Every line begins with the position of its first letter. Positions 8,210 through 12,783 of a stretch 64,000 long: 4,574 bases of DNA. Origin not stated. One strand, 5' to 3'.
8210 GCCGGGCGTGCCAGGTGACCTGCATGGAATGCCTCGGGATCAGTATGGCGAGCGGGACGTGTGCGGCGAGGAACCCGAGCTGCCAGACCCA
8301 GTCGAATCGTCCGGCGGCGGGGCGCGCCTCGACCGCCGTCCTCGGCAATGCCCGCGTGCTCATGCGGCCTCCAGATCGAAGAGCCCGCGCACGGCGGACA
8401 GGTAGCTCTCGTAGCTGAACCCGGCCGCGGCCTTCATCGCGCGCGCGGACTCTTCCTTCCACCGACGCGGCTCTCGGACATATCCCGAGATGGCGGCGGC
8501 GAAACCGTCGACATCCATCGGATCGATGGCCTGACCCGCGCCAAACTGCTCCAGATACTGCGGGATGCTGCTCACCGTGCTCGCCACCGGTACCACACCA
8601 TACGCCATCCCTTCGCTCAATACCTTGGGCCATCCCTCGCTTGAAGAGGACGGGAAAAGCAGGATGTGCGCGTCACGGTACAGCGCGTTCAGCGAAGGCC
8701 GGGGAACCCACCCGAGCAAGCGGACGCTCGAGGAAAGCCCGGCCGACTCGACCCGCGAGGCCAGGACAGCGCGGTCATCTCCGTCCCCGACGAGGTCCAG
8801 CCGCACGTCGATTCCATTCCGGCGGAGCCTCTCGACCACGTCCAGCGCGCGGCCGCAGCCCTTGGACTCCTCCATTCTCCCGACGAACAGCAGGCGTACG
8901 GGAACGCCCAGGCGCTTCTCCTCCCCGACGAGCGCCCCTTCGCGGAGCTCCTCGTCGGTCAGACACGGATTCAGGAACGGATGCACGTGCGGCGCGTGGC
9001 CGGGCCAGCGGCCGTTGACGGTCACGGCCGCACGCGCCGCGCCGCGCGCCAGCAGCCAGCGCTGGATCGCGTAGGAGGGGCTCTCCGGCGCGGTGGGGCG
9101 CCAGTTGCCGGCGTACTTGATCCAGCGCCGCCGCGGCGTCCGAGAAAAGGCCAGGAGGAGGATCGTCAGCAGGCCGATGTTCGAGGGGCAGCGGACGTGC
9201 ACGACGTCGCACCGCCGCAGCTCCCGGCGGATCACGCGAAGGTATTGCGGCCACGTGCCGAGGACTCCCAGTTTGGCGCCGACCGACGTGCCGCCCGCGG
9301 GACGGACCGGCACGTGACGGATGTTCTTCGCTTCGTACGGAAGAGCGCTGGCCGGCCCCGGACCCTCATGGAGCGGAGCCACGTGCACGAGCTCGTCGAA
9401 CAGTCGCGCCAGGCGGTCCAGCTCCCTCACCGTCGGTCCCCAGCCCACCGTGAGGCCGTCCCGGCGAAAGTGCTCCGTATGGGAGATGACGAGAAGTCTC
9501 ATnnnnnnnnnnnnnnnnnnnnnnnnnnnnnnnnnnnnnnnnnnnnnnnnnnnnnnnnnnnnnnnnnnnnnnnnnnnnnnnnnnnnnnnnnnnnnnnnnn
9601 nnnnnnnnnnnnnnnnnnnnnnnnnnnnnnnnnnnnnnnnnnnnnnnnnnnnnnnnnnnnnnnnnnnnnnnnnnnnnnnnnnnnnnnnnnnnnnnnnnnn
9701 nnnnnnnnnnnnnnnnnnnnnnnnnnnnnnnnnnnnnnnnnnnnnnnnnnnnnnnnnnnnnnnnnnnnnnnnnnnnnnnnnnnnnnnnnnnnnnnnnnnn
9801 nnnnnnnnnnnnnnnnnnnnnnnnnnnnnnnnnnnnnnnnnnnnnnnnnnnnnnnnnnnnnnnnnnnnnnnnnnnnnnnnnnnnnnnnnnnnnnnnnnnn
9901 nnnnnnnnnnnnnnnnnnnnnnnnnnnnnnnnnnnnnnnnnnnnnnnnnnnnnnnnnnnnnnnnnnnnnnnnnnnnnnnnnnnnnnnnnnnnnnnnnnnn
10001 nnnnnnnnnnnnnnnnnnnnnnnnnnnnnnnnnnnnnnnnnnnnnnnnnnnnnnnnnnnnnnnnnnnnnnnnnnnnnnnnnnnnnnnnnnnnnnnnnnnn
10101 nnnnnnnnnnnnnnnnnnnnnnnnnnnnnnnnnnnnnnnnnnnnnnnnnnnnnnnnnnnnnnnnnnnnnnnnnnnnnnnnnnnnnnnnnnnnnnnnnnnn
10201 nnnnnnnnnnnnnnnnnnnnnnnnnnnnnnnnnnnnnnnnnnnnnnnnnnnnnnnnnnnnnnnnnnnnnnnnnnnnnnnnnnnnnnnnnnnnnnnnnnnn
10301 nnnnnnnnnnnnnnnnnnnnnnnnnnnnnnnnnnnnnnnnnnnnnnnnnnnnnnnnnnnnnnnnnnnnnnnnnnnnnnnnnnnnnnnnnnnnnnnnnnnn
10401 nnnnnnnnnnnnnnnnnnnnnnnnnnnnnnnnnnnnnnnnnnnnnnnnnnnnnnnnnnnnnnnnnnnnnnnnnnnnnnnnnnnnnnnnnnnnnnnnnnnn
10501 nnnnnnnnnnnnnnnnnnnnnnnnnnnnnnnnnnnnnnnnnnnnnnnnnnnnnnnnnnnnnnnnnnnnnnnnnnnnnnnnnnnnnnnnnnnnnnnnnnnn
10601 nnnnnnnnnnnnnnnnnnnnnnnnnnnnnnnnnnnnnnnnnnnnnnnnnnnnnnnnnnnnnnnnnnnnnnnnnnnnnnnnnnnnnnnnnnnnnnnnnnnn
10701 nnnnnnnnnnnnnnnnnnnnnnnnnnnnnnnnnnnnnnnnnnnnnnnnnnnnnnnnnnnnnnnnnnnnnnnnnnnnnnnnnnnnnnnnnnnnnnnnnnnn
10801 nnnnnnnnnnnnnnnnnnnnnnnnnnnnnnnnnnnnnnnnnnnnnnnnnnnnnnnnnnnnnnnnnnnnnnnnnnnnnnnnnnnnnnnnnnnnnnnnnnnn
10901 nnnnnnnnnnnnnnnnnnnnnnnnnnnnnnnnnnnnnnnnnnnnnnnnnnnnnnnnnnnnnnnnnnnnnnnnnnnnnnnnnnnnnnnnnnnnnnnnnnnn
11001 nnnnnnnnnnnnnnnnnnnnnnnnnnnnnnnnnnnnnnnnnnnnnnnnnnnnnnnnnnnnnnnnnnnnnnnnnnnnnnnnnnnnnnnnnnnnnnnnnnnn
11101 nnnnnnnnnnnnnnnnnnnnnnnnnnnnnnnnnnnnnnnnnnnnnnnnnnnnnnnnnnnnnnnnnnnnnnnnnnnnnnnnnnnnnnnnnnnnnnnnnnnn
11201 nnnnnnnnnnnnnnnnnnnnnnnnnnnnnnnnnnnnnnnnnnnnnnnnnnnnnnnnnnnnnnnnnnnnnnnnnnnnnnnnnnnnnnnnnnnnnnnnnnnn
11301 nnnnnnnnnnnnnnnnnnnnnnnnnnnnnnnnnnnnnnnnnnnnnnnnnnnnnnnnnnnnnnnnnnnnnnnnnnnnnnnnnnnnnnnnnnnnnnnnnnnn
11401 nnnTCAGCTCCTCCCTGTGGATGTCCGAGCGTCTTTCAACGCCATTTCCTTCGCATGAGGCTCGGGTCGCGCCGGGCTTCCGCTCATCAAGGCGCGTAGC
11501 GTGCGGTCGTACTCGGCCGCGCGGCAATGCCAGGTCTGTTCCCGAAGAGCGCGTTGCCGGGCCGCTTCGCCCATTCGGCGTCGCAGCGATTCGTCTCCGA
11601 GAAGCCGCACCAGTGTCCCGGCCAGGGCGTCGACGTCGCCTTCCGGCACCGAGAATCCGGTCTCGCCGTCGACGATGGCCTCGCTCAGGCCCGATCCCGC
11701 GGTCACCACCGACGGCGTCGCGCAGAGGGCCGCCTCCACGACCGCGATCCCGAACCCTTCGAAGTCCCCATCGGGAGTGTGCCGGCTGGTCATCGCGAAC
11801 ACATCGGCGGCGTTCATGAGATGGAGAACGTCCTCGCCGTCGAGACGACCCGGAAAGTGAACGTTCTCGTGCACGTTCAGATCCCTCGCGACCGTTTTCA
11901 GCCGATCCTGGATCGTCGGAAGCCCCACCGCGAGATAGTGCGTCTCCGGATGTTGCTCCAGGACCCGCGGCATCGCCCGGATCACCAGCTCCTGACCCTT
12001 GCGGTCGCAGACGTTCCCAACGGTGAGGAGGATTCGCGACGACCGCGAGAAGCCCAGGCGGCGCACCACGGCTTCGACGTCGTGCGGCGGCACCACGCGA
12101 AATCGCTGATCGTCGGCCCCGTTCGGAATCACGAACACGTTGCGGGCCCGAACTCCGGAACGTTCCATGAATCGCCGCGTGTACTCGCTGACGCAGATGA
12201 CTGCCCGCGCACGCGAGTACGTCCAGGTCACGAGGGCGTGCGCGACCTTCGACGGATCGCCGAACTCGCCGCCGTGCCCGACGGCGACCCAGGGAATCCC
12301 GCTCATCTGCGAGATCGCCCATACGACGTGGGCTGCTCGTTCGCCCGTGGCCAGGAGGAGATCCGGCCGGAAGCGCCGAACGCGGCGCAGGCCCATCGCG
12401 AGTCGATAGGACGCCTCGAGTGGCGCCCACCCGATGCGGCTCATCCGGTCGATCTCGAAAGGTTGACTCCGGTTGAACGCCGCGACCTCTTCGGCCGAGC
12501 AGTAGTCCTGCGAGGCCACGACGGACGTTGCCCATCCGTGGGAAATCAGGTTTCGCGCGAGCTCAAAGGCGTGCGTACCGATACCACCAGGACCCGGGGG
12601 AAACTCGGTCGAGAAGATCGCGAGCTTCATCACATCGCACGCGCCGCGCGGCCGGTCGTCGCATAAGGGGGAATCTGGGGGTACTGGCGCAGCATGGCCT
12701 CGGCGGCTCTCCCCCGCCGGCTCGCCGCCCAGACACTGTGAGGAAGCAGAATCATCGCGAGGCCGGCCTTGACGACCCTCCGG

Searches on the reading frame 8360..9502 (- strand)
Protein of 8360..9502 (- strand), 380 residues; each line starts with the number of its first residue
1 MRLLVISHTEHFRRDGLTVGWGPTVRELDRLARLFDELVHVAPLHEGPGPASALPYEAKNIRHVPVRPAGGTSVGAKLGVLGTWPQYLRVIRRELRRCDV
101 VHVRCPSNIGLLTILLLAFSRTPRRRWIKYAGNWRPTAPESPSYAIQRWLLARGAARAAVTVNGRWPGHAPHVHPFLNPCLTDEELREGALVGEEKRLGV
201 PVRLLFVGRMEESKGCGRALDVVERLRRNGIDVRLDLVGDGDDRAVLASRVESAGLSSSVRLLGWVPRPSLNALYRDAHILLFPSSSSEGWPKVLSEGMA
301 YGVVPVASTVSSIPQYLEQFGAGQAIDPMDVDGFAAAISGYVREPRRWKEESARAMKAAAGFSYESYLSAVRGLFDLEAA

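Call 8: search_protein_families(library=ncbifam, proteins=[window:8360-9502:-], max_evalue=0.001)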
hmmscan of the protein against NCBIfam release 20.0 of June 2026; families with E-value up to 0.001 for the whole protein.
window:8360-9502:- (380 aa): 22 families
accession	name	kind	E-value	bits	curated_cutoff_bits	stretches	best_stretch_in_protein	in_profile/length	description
NF041876.1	EPS_EpsE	equivalog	3.2e-19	69.4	400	1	199-357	212-374/389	exopolysaccharide biosynthesis GT4 family glycosyltransferase EpsE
TIGR03088.1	stp2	hypoth_equivalog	1.5e-16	60.4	409.05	1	199-376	192-371/374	TIGR03088 family PEP-CTERM/XrtA system glycosyltransferase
TIGR03999.1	thiol_BshA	equivalog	9.9e-13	47.7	273.7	1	221-367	219-362/375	N-acetyl-alpha-D-glucosaminyl L-malate synthase BshA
NF041879.1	EPS_EpsH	equivalog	1e-12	47.6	800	1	195-308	231-342/431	exopolysaccharide biosynthesis glycosyltransferase EpsH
TIGR04005.1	wcaL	equivalog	5.3e-12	45.3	537.6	1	196-340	217-366/406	colanic acid biosynthesis glycosyltransferase WcaL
TIGR03449.1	mycothiol_MshA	equivalog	7.2e-12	44.9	462.5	1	186-372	202-397/406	D-inositol-3-phosphate glycosyltransferase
TIGR04047.1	MSMEG_0565_glyc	hypoth_equivalog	3.3e-11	42.9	259.85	1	204-365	196-361/373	MSMEG_0565 family glycosyltransferase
NF007396.0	PRK09922.1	equivalog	4.3e-11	42.3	385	1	200-345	181-327/361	lipopolysaccharide 1,6-galactosyltransferase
TIGR04063.1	stp3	hypoth_equivalog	1.7e-10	40.4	442.05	1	150-357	172-373/397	TIGR04063 family PEP-CTERM/XrtA system glycosyltransferase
NF047684.1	TeichurnBiosyTuaC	equivalog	2.9e-09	36.4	550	1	182-358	205-367/391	teichuronic acid biosynthesis protein TuaC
TIGR04157.1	glyco_rSAM_CFB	subfamily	4.7e-08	32.4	400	1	204-311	230-333/406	TIGR04157 family glycosyltransferase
NF050056.1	ProtGlycPglH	equivalog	1.6e-07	30.7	600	1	203-311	181-285/354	GalNAc-alpha-(1->4)-GalNAc-alpha-(1->3)-diNAcBac-PP-undecaprenol alpha-1,4-N-acetyl-D-galactosaminyltransferase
NF038229.1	Glyco4_Geo_Pelo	equivalog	2.2e-06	27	400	1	214-307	174-266/338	GPMC system family 4 glycosyltransferase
NF038295.1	EPS_HpsP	equivalog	2.9e-06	26.6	550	1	204-360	210-368/388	hormogonium polysaccharide biosynthesis glycosyltransferase HpsP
NF047881.1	glyco_SdgB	exception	3.4e-06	26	800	1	200-365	320-483/496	serine-aspartate repeat adhesin O-glycosyltransferase SdgB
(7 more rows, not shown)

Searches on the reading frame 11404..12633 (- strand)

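Call 8: search_protein_families(library=ncbifam, proteins=[window:11404-12633:-], max_evalue=0.001)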
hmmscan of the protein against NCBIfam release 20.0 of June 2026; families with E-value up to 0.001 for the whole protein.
window:11404-12633:- (409 aa): 34 families (the best 25 are shown)
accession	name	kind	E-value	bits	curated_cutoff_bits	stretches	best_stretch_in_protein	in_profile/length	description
TIGR02149.1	glgA_Coryne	subfamily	1.1e-27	97.2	302.4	1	133-372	136-380/391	glycogen synthase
TIGR04063.1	stp3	hypoth_equivalog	4.3e-26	91.7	442.05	1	118-382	132-395/397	TIGR04063 family PEP-CTERM/XrtA system glycosyltransferase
TIGR03449.1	mycothiol_MshA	equivalog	6.6e-26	91.1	462.5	1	145-377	169-398/406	D-inositol-3-phosphate glycosyltransferase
TIGR04047.1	MSMEG_0565_glyc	hypoth_equivalog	1.2e-25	90.4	259.85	1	16-373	12-365/373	MSMEG_0565 family glycosyltransferase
TIGR03999.1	thiol_BshA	equivalog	1.4e-25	90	273.7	1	132-378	135-369/375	N-acetyl-alpha-D-glucosaminyl L-malate synthase BshA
TIGR03088.1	stp2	hypoth_equivalog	8.1e-25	87.6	409.05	1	74-378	69-369/374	TIGR03088 family PEP-CTERM/XrtA system glycosyltransferase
NF041876.1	EPS_EpsE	equivalog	7e-24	84.8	400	1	95-367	120-381/389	exopolysaccharide biosynthesis GT4 family glycosyltransferase EpsE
NF007640.0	PRK10307.1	subfamily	4.9e-22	78.4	276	1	129-366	159-391/411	WcaI family glycosyltransferase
TIGR04157.1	glyco_rSAM_CFB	subfamily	1.6e-21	76.8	400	1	138-364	166-391/406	TIGR04157 family glycosyltransferase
NF038295.1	EPS_HpsP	equivalog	8.8e-19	67.7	550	1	141-373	154-378/388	hormogonium polysaccharide biosynthesis glycosyltransferase HpsP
TIGR04005.1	wcaL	equivalog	1.7e-18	66.7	537.6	1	202-344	225-367/406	colanic acid biosynthesis glycosyltransferase WcaL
NF041010.1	glycosy_Agl16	equivalog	8.1e-15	54.5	575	1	6-369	5-338/352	glycosylation protein Agl16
NF053787.1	GlcN_PG_synth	equivalog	1.1e-14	54.1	480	1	131-379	133-356/361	N-acetylglucosaminyl phosphatidylglycerol synthase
NF053513.1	Gtran_IagA_BgsA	equivalog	1.2e-13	50.8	460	1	132-311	96-265/333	LTA glycolipid anchor biosynthesis glycosyltransferase, IagA/BgsA family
NF038229.1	Glyco4_Geo_Pelo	equivalog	1.9e-13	50.2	400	1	82-382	48-336/338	GPMC system family 4 glycosyltransferase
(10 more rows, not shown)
